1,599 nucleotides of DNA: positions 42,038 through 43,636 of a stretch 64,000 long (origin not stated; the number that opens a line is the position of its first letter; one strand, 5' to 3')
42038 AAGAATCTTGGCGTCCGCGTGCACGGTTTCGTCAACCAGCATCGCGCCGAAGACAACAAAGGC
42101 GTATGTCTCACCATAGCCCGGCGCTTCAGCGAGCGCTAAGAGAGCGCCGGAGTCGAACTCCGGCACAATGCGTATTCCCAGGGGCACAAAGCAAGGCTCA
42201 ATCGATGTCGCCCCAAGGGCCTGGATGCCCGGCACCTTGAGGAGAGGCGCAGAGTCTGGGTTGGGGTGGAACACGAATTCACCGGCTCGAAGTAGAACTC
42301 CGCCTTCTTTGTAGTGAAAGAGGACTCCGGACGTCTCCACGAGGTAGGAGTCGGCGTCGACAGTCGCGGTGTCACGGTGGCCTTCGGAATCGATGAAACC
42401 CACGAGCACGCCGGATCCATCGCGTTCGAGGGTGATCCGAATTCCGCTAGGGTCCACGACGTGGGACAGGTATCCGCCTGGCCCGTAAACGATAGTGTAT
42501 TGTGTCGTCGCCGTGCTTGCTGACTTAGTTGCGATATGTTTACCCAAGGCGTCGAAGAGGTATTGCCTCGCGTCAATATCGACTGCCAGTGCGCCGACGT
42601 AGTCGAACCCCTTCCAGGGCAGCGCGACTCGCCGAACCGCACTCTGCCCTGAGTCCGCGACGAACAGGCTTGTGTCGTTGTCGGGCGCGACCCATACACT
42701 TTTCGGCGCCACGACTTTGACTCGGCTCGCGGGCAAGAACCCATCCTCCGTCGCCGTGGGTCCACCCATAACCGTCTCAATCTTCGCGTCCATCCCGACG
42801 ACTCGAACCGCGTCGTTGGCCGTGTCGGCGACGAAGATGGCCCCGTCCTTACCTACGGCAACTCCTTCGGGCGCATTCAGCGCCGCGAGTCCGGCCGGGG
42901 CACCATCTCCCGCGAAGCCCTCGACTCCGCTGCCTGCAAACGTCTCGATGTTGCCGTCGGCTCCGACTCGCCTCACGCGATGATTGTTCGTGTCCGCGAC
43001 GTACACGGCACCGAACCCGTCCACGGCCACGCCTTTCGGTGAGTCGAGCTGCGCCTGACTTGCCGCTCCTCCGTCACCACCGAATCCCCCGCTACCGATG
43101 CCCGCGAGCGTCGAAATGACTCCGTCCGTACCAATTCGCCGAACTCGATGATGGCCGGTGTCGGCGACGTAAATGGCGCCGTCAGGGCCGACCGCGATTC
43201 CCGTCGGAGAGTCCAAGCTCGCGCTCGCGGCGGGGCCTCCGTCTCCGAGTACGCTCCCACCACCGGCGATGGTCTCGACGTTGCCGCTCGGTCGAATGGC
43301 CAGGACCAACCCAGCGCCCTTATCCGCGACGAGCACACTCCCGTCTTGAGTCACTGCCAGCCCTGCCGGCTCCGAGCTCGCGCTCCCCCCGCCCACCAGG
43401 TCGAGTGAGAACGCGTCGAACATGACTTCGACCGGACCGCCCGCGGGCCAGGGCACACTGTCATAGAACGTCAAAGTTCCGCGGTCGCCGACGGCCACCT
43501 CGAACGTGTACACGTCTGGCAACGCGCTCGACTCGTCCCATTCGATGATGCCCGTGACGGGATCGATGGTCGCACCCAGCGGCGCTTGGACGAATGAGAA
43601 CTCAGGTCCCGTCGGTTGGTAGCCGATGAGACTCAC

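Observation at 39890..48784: Teneurin-like protein whose toxin-enclosing YD shell is replaced by a gluzincin protease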

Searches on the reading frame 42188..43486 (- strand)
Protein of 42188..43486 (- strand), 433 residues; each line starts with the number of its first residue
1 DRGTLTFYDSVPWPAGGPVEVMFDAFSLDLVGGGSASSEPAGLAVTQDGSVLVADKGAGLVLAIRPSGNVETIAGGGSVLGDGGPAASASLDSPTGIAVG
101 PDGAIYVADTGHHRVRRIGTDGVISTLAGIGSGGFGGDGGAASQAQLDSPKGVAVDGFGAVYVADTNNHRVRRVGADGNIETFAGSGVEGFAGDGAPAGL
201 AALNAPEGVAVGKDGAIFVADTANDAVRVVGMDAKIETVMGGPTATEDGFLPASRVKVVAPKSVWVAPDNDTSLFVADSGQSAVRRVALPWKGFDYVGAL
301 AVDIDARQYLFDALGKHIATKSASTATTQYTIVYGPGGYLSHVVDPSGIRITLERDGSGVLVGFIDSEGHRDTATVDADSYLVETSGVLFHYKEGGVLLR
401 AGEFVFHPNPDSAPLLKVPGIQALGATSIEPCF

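Call 9: search_protein_families(library=pfam, proteins=[window:42188-43486:-], max_evalue=10)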
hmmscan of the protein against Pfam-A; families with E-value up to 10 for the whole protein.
window:42188-43486:- (433 aa): 10 families
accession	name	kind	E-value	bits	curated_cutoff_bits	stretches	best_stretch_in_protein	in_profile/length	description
PF01436.27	NHL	-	1e-27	95.1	20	4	91-116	1-26/28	NHL repeat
PF25021.1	TEN_NHL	-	7.6e-27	94.6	27.1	4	80-129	130-177/357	Teneurin NHL domain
PF24684.1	Vgb_lyase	-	7.4e-11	41.8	50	4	93-126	98-131/290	Virginiamycin B lyase family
PF02393.21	US22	-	1.3e-05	25.7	35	1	153-190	84-119/124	US22 like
PF13449.12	Phytase-like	-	1.4e-05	25.6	27.6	2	152-220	72-141/284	Esterase-like activity of phytase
PF08450.18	SGL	-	2.5e-05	24.4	26.3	3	93-124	185-216/246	SMP-30/Gluconolactonase/LRE-like region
PF06739.17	SBBP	-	0.0021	18.4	20.5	1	143-164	9-29/38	Beta-propeller repeat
PF20067.5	SSL_N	-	0.0023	18.2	18.9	1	203-221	20-38/46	Strictosidine synthase-like, N-terminal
PF01731.26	Arylesterase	-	0.018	15.6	21.3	1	88-115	50-78/86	Arylesterase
PF23500.1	DUF7133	-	0.054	13.2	27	1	93-110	330-347/385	Domain of unknown function (DUF7133)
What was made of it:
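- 42626..43375 (-): NHL propeller, remaining blades (residues 1804-2053). NHL 1e-27 and TEN_NHL 7.6e-27 (call 9).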

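Call 17: search_solved_structures(query=window:42188-43486:-, max_evalue=0.01, show_alignments=2)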
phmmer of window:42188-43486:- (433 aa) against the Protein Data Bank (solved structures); distinct sequences matched with E-value up to 0.01: 67 (the best 60 are shown).
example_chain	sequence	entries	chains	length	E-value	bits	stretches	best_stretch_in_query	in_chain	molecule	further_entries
9ifo_A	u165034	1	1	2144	1.3e-99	337.7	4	81-224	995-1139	Teneurin-Like Protein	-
9pt5_A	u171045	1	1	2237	3.6e-98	332.9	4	81-224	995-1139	Teneurin-like protein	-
3wwa_A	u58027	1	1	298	4.5e-29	105.3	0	147-183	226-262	Pizza7H protein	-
7bam_A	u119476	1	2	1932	3.6e-28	102.3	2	86-174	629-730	Teneurin-4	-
7ban_A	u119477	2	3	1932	3.6e-28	102.3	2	86-174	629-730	Teneurin-4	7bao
9jur_A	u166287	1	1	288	1.6e-27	100.2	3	89-228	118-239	E3 ubiquitin-protein ligase TRIM71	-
7djl_C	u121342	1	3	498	2.2e-27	99.7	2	83-175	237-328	Protein SUPPRESSOR OF QUENCHING 1, chloroplastic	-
7djm_A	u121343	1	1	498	2.3e-27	99.7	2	83-175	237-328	Protein SUPPRESSOR OF QUENCHING 1, chloroplastic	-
7djk_A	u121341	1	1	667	8.2e-27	97.8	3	83-175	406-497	Protein SUPPRESSOR OF QUENCHING 1, chloroplastic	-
7djj_A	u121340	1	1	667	8.2e-27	97.8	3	83-175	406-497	Protein SUPPRESSOR OF QUENCHING 1, chloroplastic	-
6f0t_A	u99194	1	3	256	7e-26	94.7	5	147-183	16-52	Pizza6-SFW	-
6qsd_A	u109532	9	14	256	9.5e-26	94.3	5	147-183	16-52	Pizza6S | Pizza6-S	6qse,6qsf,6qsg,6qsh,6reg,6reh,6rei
6g7w_A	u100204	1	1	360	1.9e-25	93.3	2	105-216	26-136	NHL repeat-containing protein 2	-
8j72_A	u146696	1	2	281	2.8e-25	92.7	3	89-188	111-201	E3 ubiquitin-protein ligase TRIM71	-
6rej_A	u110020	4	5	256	3.1e-25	92.6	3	147-183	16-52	Pizza6-SH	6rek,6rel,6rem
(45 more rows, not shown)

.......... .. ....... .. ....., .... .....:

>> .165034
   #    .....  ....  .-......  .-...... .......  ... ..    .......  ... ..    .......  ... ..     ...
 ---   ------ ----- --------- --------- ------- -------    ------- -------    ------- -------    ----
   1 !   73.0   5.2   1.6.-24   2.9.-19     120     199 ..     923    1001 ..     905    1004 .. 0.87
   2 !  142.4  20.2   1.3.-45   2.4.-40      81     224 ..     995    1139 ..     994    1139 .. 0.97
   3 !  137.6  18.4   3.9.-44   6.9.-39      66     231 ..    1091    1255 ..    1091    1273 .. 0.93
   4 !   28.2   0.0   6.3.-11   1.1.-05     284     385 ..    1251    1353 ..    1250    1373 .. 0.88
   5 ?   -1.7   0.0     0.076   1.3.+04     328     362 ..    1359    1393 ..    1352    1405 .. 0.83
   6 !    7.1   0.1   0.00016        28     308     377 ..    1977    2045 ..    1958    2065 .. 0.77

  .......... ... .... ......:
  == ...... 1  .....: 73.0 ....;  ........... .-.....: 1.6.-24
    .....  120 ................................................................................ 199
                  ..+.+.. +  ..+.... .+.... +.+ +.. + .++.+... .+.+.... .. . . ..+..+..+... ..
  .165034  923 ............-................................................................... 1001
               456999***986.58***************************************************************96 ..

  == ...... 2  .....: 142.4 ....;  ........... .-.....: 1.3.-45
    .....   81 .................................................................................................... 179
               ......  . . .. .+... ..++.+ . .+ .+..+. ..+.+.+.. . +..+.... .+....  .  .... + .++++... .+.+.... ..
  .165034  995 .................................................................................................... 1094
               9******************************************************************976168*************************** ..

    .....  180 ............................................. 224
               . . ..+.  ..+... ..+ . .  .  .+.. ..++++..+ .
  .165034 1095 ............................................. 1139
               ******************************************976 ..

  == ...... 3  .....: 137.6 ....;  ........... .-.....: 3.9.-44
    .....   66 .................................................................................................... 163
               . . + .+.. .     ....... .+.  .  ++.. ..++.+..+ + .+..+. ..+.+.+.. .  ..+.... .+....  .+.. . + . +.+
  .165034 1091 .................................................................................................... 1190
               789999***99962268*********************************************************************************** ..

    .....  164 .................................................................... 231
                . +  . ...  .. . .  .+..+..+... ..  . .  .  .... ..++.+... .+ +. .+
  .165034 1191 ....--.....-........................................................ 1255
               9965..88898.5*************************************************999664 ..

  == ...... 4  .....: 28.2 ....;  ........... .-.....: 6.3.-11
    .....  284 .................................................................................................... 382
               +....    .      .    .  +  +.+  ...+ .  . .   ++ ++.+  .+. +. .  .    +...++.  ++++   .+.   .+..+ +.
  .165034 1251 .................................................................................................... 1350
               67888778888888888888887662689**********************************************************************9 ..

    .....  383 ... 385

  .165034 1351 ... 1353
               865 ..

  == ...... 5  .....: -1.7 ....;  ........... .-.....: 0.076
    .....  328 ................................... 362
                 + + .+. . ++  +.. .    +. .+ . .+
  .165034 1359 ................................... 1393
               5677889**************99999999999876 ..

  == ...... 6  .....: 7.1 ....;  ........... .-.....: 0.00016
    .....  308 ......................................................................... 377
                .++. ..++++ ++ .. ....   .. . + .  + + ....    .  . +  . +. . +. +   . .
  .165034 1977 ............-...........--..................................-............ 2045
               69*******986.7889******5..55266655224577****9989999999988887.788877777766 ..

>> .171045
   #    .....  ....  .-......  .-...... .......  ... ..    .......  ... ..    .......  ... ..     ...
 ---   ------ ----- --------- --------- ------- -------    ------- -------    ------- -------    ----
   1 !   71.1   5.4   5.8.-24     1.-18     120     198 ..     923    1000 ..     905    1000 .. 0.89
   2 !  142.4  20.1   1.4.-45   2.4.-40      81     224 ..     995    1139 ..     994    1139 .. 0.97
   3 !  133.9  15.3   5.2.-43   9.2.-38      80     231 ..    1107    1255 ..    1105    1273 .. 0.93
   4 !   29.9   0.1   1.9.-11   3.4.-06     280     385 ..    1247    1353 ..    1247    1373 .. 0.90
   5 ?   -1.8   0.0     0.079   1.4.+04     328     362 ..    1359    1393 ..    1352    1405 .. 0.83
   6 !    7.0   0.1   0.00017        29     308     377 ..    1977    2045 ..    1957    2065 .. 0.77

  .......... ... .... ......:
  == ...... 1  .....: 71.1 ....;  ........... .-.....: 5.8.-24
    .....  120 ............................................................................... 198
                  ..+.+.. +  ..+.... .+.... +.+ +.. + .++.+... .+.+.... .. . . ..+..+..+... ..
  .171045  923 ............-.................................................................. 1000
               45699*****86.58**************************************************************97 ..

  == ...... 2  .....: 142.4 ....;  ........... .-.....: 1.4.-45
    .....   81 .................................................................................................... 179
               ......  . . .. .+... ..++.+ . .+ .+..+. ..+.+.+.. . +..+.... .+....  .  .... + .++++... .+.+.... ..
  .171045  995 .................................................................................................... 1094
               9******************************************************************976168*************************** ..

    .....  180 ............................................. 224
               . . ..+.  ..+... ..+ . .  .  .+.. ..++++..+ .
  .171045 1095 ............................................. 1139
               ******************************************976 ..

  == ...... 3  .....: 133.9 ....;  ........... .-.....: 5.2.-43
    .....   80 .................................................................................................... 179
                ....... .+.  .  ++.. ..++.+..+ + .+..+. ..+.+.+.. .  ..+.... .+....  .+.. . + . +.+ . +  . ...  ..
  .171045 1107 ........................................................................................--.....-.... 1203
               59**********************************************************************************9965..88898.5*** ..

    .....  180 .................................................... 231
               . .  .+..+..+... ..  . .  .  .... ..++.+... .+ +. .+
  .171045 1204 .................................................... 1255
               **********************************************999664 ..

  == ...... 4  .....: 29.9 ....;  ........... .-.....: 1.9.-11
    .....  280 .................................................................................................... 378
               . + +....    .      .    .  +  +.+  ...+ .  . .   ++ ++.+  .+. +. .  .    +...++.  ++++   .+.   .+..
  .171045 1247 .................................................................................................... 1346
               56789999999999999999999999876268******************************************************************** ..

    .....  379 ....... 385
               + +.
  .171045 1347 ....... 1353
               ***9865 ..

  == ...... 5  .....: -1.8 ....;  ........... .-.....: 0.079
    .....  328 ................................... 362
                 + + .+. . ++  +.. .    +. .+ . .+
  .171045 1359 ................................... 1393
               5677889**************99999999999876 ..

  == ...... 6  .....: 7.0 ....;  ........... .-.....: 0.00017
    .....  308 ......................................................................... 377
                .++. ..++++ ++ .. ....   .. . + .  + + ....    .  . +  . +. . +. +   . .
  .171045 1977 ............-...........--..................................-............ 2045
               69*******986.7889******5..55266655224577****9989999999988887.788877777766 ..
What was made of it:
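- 42626..43375 (-): Matches 9ifo/9pt5 residues 995-1255 (call 17).
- On Bacterial teneurin-like proteins (TLP): Aligned to 9ifo/9pt5 residues 923-1255 (call 17).
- Checked: Residues about 2054-2165 (window 42290-42625) align with the first YD repeats of 9ifo/9pt5, residues 1251-1353 (domain E 1e-5 and 3e-6; call 17).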
